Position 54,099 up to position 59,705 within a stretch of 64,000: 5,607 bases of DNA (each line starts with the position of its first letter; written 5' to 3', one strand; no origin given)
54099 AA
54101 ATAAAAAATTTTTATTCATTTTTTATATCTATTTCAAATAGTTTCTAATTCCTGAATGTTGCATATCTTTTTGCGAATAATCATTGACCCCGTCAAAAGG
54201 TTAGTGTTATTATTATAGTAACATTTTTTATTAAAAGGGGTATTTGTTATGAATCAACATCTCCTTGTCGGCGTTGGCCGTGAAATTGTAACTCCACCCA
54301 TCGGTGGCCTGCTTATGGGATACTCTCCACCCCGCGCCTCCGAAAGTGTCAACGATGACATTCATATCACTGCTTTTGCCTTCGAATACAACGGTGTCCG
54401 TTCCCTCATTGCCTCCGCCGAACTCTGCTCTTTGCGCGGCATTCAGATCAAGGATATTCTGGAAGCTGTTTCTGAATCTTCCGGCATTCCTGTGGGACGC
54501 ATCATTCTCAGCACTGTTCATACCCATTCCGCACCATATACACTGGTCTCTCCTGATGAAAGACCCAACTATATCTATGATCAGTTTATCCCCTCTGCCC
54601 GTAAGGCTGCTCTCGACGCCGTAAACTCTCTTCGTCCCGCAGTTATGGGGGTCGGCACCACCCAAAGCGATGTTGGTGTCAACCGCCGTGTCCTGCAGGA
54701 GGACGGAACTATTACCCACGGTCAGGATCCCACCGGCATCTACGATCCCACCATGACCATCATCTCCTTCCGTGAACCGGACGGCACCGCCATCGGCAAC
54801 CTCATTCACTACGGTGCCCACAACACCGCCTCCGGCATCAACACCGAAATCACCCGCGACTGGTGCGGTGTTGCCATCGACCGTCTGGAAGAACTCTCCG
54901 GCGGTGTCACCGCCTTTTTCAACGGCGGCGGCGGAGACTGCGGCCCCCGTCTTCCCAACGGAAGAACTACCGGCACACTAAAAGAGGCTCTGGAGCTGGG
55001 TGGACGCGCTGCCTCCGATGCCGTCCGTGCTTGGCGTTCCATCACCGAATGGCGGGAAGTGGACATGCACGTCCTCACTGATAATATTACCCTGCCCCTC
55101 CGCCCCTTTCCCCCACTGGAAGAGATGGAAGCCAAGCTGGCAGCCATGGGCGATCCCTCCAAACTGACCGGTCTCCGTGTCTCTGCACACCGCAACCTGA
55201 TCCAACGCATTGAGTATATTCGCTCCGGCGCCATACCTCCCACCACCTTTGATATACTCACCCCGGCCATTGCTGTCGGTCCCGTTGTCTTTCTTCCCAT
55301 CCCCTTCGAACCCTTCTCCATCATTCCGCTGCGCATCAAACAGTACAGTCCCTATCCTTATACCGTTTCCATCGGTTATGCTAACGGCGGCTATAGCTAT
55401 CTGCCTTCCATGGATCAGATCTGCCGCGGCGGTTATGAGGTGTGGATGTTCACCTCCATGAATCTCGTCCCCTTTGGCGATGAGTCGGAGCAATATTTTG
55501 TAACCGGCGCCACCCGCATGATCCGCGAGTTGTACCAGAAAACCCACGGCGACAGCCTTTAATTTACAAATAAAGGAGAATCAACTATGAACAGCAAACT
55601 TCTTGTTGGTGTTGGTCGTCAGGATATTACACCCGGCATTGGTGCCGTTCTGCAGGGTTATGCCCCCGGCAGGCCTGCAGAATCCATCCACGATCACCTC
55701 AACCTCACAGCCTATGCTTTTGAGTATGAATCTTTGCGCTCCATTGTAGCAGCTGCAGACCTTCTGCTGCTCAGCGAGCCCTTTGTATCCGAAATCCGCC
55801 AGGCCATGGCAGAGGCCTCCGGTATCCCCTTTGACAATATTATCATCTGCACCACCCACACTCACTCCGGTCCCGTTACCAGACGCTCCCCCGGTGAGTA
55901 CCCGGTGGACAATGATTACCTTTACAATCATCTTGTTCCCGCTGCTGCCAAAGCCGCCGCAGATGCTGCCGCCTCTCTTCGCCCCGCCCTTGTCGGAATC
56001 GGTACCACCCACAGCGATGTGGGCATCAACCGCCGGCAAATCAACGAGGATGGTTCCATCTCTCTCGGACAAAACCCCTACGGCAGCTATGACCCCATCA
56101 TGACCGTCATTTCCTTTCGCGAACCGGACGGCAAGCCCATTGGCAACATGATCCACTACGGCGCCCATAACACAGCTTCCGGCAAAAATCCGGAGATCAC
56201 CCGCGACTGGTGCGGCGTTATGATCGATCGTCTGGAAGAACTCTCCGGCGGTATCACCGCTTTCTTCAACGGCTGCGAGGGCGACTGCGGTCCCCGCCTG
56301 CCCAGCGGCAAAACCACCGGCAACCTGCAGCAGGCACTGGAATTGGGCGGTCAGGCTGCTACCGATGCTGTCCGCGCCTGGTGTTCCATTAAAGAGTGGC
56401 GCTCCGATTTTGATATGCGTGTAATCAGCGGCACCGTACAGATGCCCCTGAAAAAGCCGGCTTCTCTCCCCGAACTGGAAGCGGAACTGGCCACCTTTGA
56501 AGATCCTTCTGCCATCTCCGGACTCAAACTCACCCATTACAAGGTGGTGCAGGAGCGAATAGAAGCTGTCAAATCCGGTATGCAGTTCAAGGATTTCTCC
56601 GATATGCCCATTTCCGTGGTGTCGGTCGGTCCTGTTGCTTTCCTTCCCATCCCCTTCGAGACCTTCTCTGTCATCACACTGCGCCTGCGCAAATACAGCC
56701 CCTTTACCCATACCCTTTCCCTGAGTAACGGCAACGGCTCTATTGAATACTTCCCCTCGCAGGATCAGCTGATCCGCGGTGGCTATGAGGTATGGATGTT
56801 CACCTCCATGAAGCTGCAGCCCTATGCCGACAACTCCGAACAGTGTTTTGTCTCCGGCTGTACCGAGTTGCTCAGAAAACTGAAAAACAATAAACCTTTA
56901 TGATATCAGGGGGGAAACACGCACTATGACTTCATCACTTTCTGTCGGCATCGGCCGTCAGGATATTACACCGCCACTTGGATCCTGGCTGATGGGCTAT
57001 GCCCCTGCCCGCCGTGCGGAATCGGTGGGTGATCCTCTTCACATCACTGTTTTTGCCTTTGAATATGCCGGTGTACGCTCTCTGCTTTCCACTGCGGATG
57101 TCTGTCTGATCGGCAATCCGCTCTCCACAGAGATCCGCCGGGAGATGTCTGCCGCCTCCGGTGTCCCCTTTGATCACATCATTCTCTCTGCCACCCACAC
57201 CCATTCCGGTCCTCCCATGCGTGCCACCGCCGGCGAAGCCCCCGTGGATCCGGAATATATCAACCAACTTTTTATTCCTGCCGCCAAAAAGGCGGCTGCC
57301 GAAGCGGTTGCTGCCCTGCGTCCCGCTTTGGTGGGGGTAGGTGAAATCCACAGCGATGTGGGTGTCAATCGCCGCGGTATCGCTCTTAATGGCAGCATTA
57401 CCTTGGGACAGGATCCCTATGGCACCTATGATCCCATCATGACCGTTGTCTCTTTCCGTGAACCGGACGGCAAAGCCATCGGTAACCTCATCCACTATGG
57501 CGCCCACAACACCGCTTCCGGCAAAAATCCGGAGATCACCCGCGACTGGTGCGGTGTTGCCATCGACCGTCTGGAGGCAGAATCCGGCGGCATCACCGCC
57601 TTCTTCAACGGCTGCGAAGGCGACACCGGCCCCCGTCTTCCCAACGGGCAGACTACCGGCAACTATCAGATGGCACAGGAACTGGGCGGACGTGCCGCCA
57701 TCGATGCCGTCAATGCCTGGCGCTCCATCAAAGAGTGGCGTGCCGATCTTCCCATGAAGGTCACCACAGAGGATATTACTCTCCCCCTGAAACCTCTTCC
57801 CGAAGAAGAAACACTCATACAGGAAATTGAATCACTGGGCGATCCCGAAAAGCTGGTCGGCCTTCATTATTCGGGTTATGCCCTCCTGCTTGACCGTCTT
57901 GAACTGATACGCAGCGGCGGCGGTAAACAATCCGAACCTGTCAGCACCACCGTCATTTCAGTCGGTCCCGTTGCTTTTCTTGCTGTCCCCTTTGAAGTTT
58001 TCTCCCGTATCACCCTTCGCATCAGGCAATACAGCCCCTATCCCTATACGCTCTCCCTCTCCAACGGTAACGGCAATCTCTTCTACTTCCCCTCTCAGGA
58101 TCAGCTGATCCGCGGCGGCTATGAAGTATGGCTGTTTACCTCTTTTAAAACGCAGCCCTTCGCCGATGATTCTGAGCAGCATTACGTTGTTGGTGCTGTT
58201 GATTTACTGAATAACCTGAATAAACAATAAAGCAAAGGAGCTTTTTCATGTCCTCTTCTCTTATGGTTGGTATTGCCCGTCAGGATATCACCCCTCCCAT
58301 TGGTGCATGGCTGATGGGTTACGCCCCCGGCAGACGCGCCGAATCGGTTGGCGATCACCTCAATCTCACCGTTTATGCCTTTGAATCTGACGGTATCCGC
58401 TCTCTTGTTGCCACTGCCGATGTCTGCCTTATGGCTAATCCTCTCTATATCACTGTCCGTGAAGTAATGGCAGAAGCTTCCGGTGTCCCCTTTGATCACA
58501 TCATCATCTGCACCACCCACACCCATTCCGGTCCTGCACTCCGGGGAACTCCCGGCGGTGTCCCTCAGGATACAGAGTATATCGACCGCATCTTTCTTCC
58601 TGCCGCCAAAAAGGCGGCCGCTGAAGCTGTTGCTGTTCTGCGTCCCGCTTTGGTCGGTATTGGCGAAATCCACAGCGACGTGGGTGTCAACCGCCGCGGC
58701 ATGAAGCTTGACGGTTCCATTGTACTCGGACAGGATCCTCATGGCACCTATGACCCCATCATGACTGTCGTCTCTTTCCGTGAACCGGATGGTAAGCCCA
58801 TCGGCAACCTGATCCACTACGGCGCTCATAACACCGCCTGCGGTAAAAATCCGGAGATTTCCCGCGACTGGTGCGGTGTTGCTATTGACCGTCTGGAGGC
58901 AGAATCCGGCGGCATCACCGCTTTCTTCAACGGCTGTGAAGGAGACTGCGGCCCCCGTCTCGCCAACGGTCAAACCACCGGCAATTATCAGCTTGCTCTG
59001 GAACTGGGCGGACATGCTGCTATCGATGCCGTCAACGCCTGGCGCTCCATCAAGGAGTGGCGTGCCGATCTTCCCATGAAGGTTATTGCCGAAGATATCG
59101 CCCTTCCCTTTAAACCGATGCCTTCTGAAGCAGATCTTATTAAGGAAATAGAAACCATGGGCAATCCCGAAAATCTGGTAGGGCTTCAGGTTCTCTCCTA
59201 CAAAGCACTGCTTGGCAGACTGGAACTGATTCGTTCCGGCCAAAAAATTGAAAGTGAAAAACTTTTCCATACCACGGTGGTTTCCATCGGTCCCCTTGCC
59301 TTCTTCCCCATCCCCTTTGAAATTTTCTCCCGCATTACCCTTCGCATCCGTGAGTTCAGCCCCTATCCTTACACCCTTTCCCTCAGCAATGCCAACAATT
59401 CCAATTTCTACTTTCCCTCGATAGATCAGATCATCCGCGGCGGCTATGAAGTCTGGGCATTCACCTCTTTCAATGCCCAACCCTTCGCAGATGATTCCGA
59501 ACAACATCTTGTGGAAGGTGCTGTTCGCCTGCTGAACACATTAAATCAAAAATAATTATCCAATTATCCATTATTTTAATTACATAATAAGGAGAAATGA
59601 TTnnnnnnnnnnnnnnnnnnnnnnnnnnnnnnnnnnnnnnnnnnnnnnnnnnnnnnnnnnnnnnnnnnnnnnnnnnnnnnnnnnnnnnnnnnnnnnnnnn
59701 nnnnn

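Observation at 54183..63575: Seven-fold tandem operon of short, leaderless ceramidase-like hydrolases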

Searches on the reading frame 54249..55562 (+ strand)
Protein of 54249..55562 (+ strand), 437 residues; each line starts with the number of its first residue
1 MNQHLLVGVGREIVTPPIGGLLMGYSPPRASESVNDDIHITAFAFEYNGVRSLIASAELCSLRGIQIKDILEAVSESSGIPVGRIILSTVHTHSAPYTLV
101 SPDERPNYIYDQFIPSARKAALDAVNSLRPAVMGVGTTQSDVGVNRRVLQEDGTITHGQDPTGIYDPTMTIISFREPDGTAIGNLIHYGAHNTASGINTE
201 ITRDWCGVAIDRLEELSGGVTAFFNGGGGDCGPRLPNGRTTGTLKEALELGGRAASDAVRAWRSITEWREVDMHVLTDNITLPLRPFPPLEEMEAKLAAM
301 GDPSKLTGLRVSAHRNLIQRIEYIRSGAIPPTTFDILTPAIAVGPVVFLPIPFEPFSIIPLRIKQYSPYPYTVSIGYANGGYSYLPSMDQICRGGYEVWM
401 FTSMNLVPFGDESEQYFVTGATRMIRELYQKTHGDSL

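Call 3: search_protein_families(library=pfam, proteins=[window:54249-55562:+], max_evalue=1)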
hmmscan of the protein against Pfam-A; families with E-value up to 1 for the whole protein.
window:54249-55562:+ (437 aa): 1 family
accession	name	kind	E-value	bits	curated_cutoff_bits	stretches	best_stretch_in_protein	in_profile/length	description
PF04734.18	Ceramidase_alk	-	1.2e-05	24.6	32.1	1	6-219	2-232/509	Neutral/alkaline non-lysosomal ceramidase, N-terminal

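Call 4: search_protein_families(library=ncbifam, proteins=[window:54249-55562:+], max_evalue=1)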
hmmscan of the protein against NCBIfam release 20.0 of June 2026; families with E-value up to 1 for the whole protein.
window:54249-55562:+ (437 aa): 0 families

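Call 8: search_solved_structures(query=A1, max_evalue=1, show_alignments=2)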
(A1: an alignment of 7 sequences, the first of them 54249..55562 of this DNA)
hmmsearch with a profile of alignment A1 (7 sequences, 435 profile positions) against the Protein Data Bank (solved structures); distinct sequences matched with E-value up to 1: 2.
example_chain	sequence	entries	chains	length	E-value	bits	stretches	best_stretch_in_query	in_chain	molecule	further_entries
2zws_A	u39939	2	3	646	1.3e-07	34.3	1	7-245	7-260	Neutral ceramidase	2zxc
4wgk_A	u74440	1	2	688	2.6e-06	30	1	6-219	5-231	Neutral ceramidase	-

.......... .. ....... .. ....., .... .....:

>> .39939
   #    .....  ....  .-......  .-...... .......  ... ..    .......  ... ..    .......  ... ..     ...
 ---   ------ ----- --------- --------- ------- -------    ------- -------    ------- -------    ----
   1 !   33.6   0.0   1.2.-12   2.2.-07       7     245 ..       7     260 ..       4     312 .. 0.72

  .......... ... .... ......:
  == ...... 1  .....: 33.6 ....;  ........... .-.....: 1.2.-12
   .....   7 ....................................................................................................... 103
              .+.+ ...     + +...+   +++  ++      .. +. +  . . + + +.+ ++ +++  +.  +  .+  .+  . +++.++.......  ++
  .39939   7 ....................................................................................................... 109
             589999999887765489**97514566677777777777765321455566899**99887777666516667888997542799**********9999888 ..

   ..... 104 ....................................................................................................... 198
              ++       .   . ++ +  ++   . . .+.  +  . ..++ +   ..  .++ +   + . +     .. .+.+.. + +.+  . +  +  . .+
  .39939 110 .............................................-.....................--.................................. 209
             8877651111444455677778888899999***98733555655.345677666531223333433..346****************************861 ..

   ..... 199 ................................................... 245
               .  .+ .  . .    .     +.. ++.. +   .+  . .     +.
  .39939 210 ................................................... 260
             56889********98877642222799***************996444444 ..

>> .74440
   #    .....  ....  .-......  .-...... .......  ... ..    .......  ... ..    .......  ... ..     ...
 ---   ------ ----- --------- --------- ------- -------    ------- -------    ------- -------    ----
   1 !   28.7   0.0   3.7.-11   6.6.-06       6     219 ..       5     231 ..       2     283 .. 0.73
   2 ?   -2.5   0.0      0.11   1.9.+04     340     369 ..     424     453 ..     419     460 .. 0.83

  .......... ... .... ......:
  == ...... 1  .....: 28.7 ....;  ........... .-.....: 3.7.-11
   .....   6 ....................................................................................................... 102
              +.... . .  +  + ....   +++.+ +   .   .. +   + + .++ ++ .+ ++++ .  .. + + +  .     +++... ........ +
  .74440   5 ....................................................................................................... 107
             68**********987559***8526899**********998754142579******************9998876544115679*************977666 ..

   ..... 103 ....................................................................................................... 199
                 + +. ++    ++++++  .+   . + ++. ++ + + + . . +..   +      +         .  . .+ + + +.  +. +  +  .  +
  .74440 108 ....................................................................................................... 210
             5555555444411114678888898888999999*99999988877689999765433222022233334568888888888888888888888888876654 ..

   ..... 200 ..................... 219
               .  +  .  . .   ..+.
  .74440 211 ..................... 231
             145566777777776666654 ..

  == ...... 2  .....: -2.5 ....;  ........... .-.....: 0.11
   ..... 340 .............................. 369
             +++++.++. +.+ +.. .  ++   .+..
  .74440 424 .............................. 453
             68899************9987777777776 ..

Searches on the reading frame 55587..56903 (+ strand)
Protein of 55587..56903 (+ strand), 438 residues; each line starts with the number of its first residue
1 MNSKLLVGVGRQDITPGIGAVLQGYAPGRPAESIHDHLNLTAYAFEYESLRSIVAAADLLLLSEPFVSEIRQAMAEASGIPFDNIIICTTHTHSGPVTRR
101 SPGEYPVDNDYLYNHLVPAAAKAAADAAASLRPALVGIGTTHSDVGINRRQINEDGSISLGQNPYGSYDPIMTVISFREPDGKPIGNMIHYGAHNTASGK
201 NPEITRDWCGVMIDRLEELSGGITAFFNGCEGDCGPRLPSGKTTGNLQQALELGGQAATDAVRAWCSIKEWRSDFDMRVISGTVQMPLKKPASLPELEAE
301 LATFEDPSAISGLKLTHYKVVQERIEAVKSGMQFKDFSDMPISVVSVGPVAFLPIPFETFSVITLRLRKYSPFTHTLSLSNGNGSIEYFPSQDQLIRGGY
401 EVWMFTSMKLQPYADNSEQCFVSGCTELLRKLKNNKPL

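Call 3: search_protein_families(library=pfam, proteins=[window:55587-56903:+], max_evalue=1)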
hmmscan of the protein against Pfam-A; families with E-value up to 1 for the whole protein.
window:55587-56903:+ (438 aa): 2 families
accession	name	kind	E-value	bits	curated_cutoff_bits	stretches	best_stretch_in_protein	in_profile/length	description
PF04734.18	Ceramidase_alk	-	1.6e-11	44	32.1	1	6-219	2-229/509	Neutral/alkaline non-lysosomal ceramidase, N-terminal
PF09843.14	DUF2070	-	0.00054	18.8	30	1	69-146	453-525/561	Predicted membrane protein (DUF2070)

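Call 4: search_protein_families(library=ncbifam, proteins=[window:55587-56903:+], max_evalue=1)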
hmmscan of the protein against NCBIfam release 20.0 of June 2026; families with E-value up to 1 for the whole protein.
window:55587-56903:+ (438 aa): 1 family
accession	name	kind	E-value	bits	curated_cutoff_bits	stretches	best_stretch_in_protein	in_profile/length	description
NF041649.1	ceramidase_neut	equivalog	0.00094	17.5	1200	1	7-207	3-216/636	neutral ceramidase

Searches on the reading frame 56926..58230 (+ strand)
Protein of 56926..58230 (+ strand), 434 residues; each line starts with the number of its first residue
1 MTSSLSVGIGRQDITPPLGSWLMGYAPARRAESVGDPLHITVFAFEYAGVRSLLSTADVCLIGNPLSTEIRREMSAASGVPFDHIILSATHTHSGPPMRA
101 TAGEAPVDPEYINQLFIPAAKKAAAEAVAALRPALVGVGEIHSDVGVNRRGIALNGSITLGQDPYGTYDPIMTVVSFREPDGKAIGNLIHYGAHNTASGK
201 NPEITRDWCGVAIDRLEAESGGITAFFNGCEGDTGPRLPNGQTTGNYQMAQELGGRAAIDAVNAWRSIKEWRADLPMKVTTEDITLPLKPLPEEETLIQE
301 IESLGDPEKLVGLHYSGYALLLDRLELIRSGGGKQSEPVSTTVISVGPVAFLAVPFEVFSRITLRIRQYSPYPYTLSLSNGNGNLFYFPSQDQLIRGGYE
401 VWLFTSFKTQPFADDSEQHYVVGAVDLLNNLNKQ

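Call 3: search_protein_families(library=pfam, proteins=[window:56926-58230:+], max_evalue=1)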
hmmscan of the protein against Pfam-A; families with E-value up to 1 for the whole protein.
window:56926-58230:+ (434 aa): 3 families
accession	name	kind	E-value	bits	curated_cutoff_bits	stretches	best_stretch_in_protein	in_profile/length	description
PF04734.18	Ceramidase_alk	-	1.5e-11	44.1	32.1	1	7-238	3-258/509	Neutral/alkaline non-lysosomal ceramidase, N-terminal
PF03377.19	TAL_effector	-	0.0032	18.2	28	1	121-137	3-19/34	TAL effector repeat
PF09843.14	DUF2070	-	0.0054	15.5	30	1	30-147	415-526/561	Predicted membrane protein (DUF2070)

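Call 4: search_protein_families(library=ncbifam, proteins=[window:56926-58230:+], max_evalue=1)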
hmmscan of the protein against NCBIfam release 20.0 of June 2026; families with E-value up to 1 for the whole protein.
window:56926-58230:+ (434 aa): 1 family
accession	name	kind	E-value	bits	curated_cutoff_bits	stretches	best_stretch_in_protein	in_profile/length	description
NF041649.1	ceramidase_neut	equivalog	0.0018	16.6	1200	1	5-238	1-257/636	neutral ceramidase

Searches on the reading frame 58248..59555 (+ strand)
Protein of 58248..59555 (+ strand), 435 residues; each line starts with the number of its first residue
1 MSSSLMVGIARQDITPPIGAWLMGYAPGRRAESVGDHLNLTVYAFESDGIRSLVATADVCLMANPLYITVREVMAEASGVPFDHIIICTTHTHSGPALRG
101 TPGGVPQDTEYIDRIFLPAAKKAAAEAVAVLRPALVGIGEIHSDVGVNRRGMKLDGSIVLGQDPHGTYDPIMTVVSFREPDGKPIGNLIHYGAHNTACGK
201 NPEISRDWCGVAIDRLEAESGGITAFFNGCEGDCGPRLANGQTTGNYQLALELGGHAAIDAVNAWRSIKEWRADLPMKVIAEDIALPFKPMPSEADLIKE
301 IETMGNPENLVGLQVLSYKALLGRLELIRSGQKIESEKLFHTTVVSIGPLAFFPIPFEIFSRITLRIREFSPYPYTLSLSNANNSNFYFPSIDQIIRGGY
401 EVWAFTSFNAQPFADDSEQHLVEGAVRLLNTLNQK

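Call 3: search_protein_families(library=pfam, proteins=[window:58248-59555:+], max_evalue=1)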
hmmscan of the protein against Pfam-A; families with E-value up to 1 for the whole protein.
window:58248-59555:+ (435 aa): 2 families
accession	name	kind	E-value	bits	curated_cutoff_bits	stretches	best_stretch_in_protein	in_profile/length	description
PF04734.18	Ceramidase_alk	-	2.1e-08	33.7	32.1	1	6-238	2-258/509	Neutral/alkaline non-lysosomal ceramidase, N-terminal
PF03377.19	TAL_effector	-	0.02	15.7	28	1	121-137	3-19/34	TAL effector repeat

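Call 4: search_protein_families(library=ncbifam, proteins=[window:58248-59555:+], max_evalue=1)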
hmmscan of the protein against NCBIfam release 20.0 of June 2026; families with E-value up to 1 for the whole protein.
window:58248-59555:+ (435 aa): 1 family
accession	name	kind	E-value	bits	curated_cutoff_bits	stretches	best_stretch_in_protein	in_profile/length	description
NF041649.1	ceramidase_neut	equivalog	0.044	12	1200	1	21-219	18-228/636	neutral ceramidase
